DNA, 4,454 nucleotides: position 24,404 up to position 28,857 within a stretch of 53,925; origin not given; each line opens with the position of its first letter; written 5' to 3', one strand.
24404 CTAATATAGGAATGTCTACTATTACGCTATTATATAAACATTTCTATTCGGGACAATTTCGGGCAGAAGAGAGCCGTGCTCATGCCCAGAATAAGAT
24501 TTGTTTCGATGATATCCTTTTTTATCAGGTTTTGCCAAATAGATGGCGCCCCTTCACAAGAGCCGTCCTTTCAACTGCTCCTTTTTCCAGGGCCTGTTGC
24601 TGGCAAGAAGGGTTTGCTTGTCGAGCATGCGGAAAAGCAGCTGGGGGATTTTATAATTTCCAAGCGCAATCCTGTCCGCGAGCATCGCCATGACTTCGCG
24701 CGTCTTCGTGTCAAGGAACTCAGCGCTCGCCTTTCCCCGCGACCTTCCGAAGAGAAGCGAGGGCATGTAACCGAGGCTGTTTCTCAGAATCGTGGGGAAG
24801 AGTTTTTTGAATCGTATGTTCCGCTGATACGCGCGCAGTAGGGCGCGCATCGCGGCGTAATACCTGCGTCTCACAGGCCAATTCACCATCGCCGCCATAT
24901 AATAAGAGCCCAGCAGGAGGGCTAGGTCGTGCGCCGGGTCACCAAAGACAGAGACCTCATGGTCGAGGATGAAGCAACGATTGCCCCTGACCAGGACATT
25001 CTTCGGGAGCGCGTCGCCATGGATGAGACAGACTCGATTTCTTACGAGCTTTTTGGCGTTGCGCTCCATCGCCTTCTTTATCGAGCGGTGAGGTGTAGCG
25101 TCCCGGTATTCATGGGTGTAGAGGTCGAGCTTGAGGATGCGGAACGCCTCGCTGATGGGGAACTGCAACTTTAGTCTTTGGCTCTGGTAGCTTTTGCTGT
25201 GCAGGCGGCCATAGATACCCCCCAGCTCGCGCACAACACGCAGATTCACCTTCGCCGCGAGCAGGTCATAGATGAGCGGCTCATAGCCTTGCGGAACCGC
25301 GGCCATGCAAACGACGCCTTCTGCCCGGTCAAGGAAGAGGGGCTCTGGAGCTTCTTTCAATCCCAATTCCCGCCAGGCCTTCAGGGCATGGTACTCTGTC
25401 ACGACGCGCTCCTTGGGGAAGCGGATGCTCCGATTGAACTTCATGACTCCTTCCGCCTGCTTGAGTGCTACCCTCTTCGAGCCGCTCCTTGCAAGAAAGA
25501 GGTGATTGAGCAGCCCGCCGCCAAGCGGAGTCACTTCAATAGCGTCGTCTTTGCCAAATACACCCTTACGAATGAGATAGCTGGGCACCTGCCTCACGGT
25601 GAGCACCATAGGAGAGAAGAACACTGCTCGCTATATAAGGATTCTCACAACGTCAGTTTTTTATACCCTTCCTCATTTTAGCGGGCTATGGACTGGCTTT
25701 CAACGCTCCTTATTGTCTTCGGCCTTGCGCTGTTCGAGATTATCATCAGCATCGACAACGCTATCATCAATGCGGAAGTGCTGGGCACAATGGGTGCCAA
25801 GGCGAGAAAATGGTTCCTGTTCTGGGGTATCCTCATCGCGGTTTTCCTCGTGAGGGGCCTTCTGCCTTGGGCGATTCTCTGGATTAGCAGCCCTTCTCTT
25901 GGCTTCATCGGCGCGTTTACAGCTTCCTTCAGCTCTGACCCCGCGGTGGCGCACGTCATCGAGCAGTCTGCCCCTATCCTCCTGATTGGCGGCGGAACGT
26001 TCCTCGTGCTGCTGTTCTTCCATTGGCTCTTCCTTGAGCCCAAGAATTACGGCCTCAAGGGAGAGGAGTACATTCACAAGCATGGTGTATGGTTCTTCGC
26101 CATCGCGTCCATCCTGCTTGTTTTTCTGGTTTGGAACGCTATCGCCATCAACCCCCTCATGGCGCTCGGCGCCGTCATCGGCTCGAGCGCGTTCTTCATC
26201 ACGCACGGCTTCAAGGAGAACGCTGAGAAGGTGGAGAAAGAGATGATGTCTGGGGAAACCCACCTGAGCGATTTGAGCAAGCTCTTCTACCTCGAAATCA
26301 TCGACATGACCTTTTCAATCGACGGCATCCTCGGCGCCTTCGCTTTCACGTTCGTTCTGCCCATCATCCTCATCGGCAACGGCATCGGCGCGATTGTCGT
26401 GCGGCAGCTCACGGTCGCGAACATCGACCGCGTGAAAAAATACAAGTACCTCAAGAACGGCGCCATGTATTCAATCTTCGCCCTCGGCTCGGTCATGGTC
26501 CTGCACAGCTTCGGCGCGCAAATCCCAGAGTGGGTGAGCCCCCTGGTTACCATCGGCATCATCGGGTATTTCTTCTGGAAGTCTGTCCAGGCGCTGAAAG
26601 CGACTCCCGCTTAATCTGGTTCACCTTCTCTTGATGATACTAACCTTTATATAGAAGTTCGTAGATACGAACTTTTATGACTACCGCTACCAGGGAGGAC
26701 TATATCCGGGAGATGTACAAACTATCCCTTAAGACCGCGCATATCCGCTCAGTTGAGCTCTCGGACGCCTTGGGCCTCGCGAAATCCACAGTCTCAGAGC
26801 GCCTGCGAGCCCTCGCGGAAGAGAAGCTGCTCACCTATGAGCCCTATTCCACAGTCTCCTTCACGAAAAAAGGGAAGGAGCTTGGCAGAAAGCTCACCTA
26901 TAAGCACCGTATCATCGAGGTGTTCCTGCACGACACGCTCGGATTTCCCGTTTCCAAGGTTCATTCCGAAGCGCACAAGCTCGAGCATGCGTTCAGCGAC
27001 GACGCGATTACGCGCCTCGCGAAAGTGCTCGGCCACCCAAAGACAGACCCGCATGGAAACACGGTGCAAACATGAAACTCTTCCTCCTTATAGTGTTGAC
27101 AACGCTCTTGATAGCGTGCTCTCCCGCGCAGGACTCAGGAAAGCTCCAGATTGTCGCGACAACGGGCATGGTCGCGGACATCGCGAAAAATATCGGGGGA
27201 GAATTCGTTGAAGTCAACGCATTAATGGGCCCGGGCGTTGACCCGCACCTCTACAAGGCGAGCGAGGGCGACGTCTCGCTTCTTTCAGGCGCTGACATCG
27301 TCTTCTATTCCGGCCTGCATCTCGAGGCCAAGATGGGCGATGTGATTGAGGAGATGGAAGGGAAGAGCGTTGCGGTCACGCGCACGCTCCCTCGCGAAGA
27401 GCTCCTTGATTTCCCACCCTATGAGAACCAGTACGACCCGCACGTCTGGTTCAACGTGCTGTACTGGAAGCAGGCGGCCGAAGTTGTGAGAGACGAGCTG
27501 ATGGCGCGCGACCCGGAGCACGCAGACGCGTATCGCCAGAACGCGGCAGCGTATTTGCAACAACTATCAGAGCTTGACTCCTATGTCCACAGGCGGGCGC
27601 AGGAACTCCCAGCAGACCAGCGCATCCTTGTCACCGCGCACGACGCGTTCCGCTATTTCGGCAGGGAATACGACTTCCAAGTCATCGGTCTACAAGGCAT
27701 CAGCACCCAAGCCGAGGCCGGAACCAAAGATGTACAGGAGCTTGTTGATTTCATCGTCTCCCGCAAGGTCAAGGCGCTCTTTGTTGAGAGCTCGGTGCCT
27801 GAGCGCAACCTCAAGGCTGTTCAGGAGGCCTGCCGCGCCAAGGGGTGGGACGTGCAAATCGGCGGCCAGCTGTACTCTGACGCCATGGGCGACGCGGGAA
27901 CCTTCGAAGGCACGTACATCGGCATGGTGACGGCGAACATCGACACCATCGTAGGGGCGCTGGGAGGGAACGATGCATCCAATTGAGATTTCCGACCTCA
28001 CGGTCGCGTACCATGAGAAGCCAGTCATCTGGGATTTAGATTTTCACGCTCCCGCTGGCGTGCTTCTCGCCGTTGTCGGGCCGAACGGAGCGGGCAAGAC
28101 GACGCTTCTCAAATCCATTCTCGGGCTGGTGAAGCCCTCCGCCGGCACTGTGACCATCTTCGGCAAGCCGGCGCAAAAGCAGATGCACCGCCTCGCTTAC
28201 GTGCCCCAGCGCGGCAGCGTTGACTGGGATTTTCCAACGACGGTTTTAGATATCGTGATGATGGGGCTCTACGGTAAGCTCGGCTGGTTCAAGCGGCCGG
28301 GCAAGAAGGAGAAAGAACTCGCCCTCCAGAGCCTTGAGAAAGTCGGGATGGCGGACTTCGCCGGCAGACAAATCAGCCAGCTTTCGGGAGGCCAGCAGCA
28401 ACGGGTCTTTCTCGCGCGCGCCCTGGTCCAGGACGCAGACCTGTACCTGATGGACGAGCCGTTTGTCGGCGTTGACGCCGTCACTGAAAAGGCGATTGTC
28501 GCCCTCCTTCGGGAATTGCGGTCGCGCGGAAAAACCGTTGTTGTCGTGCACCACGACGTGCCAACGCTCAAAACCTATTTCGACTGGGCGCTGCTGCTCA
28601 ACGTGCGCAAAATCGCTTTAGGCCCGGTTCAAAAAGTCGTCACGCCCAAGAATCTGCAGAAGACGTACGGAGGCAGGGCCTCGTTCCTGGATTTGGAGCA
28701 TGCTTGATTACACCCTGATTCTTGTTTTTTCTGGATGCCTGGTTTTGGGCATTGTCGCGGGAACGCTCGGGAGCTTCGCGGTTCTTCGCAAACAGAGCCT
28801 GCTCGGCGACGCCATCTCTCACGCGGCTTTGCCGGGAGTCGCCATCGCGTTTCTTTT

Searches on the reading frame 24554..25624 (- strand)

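Call 31: search_protein_families(library=pfam, proteins=[window:24554-25624:-], max_evalue=0.001)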
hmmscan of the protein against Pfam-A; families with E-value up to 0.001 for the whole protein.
window:24554-25624:- (356 aa): 1 family
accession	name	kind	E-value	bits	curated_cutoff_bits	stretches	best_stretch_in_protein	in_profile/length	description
PF01636.29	APH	-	6.6e-13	49.4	23.2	1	31-245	2-217/239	Phosphotransferase enzyme family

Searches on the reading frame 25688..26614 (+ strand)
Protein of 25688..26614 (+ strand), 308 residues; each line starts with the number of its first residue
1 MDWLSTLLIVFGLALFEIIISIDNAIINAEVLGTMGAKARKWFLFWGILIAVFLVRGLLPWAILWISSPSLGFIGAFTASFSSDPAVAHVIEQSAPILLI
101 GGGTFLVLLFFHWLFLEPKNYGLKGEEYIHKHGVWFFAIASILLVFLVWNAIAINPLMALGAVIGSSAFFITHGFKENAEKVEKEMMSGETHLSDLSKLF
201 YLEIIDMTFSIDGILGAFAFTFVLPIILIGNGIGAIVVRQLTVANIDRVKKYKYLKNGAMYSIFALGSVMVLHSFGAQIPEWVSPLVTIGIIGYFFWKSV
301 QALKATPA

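Call 31: search_protein_families(library=pfam, proteins=[window:25688-26614:+], max_evalue=0.001)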
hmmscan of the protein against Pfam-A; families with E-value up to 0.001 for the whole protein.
window:25688-26614:+ (308 aa): 2 families
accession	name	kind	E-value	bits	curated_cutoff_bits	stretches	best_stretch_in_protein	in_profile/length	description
PF04332.21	DUF475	-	4.8e-45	155.1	27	1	22-302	1-289/293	Protein of unknown function (DUF475)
PF03741.22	TerC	-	3.3e-17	63.2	27.8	2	133-273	37-177/178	Integral membrane protein TerC family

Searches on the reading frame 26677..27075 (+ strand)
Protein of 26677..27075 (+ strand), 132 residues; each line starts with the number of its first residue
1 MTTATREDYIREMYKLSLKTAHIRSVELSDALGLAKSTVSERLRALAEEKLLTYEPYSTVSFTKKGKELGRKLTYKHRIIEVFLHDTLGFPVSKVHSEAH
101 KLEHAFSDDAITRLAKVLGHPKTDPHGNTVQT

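Call 31: search_protein_families(library=pfam, proteins=[window:26677-27075:+], max_evalue=0.001)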
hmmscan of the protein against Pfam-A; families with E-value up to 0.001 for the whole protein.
window:26677-27075:+ (132 aa): 5 families
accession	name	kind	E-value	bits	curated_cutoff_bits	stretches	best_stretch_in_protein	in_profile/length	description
PF02742.21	Fe_dep_repr_C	-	7.5e-26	90.4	27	1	63-129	1-67/70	Iron dependent repressor, metal binding and dimerisation domain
PF01325.25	Fe_dep_repress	-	2.8e-10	40.7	26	1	1-59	1-59/60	Iron dependent repressor, N-terminal DNA binding domain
PF09339.16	HTH_IclR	-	3.8e-06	27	22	1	25-56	21-52/52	IclR helix-turn-helix domain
PF13412.12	HTH_24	-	5.6e-05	23.1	21.9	1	19-51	14-46/48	Winged helix-turn-helix DNA-binding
PF01022.26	HTH_5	-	0.00081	19.7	22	0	27-52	20-45/47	Bacterial regulatory protein, arsR family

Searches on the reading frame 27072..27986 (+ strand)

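Call 31: search_protein_families(library=pfam, proteins=[window:27072-27986:+], max_evalue=0.001)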
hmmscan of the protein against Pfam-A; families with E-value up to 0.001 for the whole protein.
window:27072-27986:+ (304 aa): 1 family
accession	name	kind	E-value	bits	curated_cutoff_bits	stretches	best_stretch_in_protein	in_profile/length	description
PF01297.22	ZnuA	-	1.3e-77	261.3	29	1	27-295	1-262/263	Zinc-uptake complex component A periplasmic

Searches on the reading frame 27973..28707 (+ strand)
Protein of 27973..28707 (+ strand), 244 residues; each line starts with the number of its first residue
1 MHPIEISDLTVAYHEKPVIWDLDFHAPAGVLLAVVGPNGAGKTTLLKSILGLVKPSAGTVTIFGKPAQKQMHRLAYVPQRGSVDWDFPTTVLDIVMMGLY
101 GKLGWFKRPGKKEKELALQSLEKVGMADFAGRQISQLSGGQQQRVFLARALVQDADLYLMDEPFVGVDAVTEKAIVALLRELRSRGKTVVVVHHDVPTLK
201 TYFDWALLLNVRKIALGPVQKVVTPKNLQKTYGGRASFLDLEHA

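Call 31: search_protein_families(library=pfam, proteins=[window:27973-28707:+], max_evalue=0.001)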
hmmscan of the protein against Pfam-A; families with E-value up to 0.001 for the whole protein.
window:27973-28707:+ (244 aa): 4 families
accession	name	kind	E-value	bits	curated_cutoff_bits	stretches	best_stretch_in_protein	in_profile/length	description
PF00005.33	ABC_tran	-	1.3e-29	104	25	1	21-164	3-136/137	ABC transporter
PF13304.12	AAA_21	-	5.3e-09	37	27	1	32-53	2-29/304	AAA domain, putative AbiEii toxin, Type IV TA system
PF02463.25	SMC_N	-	1.1e-06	28.7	40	0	32-50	27-48/220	RecF/RecN/SMC N terminal domain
PF13476.12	AAA_23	-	0.00022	22.3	27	0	31-49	21-39/201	AAA domain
